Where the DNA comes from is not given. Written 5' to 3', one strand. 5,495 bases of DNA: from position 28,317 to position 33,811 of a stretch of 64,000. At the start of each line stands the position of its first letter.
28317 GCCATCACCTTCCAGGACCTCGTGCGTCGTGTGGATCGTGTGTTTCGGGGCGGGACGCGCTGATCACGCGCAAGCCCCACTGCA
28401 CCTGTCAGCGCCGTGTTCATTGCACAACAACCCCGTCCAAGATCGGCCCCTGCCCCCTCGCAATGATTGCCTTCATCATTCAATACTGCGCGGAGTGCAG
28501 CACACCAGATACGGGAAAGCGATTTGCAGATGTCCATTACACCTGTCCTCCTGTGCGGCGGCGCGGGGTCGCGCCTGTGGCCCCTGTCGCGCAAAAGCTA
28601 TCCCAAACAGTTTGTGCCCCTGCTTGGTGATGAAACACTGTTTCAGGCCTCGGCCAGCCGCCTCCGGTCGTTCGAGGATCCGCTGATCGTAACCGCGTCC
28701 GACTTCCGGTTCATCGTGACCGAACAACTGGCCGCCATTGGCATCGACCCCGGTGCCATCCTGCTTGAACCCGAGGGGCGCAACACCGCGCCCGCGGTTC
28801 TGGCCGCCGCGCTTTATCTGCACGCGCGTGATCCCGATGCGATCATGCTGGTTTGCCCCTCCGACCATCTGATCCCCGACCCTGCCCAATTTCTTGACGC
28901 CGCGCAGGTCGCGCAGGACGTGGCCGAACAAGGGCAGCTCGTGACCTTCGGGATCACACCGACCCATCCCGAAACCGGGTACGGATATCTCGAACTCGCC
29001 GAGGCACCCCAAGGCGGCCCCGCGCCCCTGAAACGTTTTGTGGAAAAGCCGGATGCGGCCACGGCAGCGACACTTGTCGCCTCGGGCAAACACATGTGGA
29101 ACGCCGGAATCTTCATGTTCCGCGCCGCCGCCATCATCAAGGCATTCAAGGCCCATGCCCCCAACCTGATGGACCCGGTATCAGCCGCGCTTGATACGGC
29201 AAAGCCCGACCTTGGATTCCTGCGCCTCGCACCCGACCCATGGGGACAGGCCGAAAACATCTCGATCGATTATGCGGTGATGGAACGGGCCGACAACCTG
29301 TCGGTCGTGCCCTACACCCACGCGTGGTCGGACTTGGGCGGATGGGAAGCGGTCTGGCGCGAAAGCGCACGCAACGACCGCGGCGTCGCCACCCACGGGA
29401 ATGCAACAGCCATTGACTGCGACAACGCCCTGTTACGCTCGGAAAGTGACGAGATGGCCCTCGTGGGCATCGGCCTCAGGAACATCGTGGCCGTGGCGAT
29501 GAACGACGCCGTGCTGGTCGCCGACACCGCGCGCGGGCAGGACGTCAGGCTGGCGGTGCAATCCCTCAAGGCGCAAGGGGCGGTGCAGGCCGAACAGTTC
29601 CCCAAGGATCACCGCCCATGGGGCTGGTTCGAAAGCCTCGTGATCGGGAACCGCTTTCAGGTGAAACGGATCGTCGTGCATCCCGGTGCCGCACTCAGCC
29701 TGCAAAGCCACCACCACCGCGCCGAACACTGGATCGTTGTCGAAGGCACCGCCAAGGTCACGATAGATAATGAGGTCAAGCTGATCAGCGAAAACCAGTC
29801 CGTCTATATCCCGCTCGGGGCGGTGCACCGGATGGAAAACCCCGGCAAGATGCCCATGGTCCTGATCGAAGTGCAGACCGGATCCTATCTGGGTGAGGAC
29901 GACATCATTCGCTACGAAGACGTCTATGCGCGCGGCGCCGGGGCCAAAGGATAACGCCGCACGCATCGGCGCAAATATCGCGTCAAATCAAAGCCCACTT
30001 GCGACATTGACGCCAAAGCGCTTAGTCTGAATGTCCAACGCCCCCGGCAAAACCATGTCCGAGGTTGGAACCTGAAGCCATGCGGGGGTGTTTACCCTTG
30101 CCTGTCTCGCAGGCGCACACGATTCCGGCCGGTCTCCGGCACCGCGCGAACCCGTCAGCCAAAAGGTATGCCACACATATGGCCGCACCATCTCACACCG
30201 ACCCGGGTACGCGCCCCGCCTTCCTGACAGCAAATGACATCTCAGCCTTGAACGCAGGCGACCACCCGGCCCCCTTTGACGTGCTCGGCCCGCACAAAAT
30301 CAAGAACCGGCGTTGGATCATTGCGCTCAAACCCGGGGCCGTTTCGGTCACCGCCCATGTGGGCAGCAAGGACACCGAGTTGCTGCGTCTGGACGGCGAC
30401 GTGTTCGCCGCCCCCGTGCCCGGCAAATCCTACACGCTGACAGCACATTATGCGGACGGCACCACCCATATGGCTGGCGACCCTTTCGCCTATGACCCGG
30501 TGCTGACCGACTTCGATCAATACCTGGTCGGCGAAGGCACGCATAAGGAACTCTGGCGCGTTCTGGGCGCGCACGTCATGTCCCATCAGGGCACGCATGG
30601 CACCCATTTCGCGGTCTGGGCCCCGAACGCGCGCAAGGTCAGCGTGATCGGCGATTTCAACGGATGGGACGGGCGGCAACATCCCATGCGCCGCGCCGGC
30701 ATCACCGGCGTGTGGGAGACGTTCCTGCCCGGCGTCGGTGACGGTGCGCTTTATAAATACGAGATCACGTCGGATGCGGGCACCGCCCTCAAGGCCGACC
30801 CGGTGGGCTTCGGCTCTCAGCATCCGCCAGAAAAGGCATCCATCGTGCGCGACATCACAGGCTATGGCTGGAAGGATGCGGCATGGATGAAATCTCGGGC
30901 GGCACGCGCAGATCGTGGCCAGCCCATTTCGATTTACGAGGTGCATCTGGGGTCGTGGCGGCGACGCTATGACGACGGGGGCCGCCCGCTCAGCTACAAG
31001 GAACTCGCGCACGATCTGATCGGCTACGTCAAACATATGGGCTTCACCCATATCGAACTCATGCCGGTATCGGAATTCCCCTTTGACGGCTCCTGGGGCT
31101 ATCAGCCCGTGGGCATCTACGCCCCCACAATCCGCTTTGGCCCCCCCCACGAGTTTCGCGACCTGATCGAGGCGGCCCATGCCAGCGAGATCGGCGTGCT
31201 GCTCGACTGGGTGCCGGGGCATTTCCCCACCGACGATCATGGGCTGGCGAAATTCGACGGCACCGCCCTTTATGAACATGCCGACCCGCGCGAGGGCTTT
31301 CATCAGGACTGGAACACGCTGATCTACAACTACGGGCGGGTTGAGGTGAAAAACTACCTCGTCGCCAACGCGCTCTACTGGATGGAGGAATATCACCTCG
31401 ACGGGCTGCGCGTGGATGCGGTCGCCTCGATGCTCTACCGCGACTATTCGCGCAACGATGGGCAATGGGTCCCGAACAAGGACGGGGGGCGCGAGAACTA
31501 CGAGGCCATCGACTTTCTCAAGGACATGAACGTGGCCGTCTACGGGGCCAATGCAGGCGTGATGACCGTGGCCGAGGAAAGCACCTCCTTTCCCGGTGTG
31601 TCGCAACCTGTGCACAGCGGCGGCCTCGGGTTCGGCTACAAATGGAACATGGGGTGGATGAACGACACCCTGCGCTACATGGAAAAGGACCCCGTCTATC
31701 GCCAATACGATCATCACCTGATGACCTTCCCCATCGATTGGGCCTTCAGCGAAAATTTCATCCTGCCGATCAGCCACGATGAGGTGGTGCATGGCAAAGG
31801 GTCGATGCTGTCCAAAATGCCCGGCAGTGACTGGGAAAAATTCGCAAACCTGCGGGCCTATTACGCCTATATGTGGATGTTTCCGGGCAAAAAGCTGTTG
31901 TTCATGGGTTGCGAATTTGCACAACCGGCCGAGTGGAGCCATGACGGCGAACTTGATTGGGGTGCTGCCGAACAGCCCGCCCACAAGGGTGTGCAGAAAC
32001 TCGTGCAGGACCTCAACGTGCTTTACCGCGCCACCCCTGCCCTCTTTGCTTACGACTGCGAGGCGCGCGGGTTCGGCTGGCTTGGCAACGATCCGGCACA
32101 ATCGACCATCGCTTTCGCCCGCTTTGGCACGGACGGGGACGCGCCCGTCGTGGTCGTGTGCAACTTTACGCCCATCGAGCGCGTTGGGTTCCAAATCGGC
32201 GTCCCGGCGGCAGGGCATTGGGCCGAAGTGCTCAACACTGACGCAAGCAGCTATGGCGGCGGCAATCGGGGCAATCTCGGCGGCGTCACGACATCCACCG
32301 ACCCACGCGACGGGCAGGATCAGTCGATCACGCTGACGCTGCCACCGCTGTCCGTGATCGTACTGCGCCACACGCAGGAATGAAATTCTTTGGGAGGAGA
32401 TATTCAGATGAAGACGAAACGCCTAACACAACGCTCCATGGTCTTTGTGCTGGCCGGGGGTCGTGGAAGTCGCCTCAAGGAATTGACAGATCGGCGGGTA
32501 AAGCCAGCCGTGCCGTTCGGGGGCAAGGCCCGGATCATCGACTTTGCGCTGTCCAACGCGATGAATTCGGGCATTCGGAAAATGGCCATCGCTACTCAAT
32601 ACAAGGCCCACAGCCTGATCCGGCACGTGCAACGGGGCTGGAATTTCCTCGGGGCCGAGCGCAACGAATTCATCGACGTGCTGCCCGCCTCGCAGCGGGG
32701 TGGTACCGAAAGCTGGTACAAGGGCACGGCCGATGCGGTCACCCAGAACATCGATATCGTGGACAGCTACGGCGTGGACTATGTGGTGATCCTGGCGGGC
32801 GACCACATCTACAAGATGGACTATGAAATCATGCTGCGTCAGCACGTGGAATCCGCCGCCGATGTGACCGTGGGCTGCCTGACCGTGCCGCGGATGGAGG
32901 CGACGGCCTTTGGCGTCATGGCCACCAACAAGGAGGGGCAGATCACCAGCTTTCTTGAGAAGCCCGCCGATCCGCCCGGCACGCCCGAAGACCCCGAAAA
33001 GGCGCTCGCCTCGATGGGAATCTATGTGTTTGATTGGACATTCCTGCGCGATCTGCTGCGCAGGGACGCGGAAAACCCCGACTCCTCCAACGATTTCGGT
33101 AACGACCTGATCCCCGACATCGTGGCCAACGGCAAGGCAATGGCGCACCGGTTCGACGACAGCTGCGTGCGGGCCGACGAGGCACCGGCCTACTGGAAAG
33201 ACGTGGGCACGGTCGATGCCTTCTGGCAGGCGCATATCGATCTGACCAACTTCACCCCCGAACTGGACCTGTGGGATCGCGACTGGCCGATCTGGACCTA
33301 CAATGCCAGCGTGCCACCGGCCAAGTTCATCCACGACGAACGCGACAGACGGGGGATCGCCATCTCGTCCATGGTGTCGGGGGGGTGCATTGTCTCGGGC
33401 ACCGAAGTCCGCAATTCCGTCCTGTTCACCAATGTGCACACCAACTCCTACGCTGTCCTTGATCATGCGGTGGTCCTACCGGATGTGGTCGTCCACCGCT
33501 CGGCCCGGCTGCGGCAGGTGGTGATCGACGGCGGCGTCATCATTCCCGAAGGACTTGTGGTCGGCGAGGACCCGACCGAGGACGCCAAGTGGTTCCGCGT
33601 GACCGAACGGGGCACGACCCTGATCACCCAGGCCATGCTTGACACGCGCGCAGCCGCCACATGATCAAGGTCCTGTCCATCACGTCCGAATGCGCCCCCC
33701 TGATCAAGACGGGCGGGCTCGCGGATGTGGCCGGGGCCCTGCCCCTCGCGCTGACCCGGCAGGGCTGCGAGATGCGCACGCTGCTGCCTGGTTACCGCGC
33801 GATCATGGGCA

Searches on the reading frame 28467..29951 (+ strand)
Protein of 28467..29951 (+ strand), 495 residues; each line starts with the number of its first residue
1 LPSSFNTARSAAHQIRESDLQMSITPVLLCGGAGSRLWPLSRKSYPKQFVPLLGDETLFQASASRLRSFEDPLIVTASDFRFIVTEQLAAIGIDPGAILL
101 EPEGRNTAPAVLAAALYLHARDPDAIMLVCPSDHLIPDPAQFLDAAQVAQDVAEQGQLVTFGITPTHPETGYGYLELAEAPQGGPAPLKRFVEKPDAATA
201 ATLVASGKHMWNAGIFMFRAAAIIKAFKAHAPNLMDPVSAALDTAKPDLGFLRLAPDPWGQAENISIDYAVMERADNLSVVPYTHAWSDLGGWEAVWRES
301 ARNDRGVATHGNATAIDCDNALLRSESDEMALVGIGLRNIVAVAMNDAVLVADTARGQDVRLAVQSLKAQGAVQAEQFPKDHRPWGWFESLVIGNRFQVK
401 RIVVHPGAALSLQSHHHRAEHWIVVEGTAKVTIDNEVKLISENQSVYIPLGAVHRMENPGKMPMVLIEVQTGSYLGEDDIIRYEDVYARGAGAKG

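Call 73: search_protein_families(library=pfam, proteins=[window:28467-29951:+], max_evalue=0.00001)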
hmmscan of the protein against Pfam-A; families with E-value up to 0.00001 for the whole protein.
window:28467-29951:+ (495 aa): 5 families
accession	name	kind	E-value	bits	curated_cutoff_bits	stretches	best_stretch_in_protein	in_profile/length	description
PF01050.24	MannoseP_isomer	-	6.4e-49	165.4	23.6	1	375-485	6-116/116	Mannose-6-phosphate isomerase C-terminal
PF00483.29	NTP_transferase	-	2.2e-47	162.1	21.2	1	26-301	2-240/245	Nucleotidyl transferase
PF07883.17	Cupin_2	-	3.1e-13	49.7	27.2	1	402-469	3-69/70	Cupin domain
PF22640.1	ManC_GMP_beta-helix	-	6.3e-06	26.4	27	0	311-367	1-55/55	MannoseP isomerase/GMP-like beta-helix domain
PF12804.13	NTP_transf_3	-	8.2e-06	26.5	27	0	27-146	2-108/160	MobA-like NTP transferase domain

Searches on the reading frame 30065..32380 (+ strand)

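Call 73: search_protein_families(library=pfam, proteins=[window:30065-32380:+], max_evalue=0.00001)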
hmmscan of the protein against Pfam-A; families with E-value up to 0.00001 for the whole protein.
window:30065-32380:+ (772 aa): 4 families
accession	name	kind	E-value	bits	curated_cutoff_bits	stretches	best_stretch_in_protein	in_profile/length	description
PF02806.24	Alpha-amylase_C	-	1.4e-23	83.5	21.2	1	675-769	5-94/95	Alpha amylase, C-terminal all-beta domain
PF02922.24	CBM_48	-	2e-23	83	22.4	1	167-246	2-81/83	Carbohydrate-binding module 48 (Isoamylase N-terminal domain)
PF22019.2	GlgB_N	-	2.1e-22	79.5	27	2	57-141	3-94/94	alpha-1,4-glucan branching enzyme GlgB, N-terminal domain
PF00128.31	Alpha-amylase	-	4.6e-13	49.6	22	0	319-389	25-94/446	Alpha amylase, catalytic domain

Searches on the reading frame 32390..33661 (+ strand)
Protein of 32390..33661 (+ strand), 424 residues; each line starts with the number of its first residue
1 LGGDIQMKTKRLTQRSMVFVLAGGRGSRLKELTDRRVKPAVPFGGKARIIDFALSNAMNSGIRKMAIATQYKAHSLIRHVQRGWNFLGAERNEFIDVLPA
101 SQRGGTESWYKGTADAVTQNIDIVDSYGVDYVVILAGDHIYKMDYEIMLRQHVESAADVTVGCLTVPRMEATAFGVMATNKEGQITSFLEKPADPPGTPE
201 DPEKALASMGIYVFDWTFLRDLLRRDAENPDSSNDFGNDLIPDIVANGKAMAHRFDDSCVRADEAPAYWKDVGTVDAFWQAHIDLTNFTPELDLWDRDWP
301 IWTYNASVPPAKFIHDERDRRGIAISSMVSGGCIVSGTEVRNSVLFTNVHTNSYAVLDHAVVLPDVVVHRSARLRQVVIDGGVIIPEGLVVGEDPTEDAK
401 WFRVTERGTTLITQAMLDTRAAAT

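Call 73: search_protein_families(library=pfam, proteins=[window:32390-33661:+], max_evalue=0.00001)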
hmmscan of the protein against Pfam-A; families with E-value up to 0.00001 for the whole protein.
window:32390-33661:+ (424 aa): 2 families
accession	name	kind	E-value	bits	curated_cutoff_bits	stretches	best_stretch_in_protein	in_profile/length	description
PF00483.29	NTP_transferase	-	8.6e-63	212.6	21.2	1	20-286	4-243/245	Nucleotidyl transferase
PF24894.1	Hexapep_GlmU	-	3.7e-39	133.5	23.3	1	309-412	1-104/104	GlmU-like, C-terminal hexapeptide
